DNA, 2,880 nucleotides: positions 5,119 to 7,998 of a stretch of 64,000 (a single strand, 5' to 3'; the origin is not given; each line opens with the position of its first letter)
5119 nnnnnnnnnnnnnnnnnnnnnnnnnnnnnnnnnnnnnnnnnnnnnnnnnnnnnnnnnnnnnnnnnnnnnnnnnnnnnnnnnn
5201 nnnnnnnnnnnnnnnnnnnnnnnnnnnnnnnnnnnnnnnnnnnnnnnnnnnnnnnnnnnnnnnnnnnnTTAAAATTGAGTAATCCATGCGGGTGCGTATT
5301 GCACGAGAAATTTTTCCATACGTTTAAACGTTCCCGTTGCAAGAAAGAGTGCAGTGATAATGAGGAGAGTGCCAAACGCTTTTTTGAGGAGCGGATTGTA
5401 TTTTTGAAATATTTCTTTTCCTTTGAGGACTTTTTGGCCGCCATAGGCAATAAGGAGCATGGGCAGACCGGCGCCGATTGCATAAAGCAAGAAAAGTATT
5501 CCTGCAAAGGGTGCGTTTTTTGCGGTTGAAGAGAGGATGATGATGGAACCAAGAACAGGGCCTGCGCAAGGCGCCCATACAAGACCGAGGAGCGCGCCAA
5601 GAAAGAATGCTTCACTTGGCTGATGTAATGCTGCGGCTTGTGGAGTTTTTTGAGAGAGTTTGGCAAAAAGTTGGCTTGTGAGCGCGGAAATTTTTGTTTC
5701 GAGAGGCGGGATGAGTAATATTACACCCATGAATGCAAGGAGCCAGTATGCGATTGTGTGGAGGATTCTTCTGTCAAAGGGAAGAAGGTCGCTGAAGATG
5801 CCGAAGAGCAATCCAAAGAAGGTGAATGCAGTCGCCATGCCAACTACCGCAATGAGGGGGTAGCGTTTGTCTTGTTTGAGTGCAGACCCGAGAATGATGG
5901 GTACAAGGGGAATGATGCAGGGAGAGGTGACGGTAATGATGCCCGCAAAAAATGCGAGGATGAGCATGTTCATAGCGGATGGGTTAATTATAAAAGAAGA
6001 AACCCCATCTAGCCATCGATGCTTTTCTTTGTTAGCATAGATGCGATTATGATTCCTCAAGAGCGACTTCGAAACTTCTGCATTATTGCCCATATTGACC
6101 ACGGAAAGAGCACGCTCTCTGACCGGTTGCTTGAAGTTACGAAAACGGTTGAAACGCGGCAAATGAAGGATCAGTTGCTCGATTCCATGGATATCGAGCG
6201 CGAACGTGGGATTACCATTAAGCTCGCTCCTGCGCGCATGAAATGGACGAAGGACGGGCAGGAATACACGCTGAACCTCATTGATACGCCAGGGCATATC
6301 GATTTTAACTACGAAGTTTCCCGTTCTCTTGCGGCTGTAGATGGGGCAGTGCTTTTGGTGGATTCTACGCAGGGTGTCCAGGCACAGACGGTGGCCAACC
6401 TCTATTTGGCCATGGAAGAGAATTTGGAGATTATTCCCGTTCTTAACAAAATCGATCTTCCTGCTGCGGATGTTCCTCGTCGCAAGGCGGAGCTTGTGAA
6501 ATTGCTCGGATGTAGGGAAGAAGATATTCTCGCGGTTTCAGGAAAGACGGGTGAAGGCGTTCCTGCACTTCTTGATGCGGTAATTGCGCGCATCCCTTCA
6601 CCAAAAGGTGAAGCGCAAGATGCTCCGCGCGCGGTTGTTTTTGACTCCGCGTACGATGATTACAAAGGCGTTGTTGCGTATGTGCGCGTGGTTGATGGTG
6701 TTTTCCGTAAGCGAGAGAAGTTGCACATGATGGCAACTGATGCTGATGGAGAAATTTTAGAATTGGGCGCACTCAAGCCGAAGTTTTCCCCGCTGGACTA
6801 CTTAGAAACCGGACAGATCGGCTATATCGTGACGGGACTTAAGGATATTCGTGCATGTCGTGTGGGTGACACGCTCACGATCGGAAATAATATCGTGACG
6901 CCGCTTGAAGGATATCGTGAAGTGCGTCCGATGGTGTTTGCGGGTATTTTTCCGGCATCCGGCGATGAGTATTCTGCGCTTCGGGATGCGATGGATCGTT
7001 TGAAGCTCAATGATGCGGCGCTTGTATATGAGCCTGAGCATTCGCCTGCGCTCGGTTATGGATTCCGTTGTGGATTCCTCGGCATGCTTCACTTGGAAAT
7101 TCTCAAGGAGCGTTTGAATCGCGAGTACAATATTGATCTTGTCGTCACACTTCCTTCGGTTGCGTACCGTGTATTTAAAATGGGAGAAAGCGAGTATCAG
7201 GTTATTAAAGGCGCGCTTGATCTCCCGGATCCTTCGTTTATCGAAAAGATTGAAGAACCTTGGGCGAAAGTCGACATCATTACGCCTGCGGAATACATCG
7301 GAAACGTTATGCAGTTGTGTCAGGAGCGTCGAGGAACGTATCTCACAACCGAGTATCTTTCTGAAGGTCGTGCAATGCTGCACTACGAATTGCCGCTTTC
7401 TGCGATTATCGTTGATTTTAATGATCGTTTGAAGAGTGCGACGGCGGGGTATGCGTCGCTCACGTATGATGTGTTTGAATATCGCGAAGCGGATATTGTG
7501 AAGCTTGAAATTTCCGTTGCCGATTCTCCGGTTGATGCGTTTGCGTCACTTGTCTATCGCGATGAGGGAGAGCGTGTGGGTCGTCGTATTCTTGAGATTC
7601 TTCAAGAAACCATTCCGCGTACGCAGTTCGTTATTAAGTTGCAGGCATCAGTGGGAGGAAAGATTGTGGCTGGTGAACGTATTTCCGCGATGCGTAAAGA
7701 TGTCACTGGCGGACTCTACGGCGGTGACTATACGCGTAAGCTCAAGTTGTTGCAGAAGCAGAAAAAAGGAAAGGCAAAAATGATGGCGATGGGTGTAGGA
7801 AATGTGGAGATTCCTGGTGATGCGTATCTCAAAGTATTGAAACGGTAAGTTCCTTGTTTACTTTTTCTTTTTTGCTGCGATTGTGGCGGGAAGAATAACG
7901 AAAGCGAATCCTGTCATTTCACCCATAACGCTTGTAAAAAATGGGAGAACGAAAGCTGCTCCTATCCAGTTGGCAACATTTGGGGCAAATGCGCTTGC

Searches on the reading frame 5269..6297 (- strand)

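Call 94: search_protein_families(library=pfam, proteins=[window:5269-6297:-], max_evalue=0.00001)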
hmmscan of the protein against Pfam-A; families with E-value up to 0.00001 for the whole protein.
window:5269-6297:- (342 aa): 2 families
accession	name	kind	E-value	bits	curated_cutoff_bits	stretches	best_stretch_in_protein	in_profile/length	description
PF02683.22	DsbD_TM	-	3.9e-17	62.7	27.1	1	111-320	3-215/219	Cytochrome C biogenesis protein transmembrane domain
PF13386.12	DsbD_2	-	4.6e-10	40.2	24.9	1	115-316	2-197/199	Cytochrome C biogenesis protein transmembrane region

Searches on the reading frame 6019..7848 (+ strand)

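Call 94: search_protein_families(library=pfam, proteins=[window:6019-7848:+], max_evalue=0.00001)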
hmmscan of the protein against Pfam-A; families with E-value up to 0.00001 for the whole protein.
window:6019-7848:+ (609 aa): 4 families
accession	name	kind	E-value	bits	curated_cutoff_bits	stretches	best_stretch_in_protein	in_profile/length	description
PF00009.33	GTP_EFTU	-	6.6e-55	186.1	26.5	1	16-194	2-188/188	Elongation factor Tu GTP binding domain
PF06421.17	LepA_C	-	1.4e-34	118.9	29.7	1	502-608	3-107/107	GTP-binding protein LepA C-terminus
PF00679.30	EFG_C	-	5.9e-22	78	27.9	1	411-497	2-87/89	Elongation factor G C-terminus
PF03144.31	GTP_EFTU_D2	-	1.5e-10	41.8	30.3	1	217-287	1-73/73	Elongation factor Tu domain 2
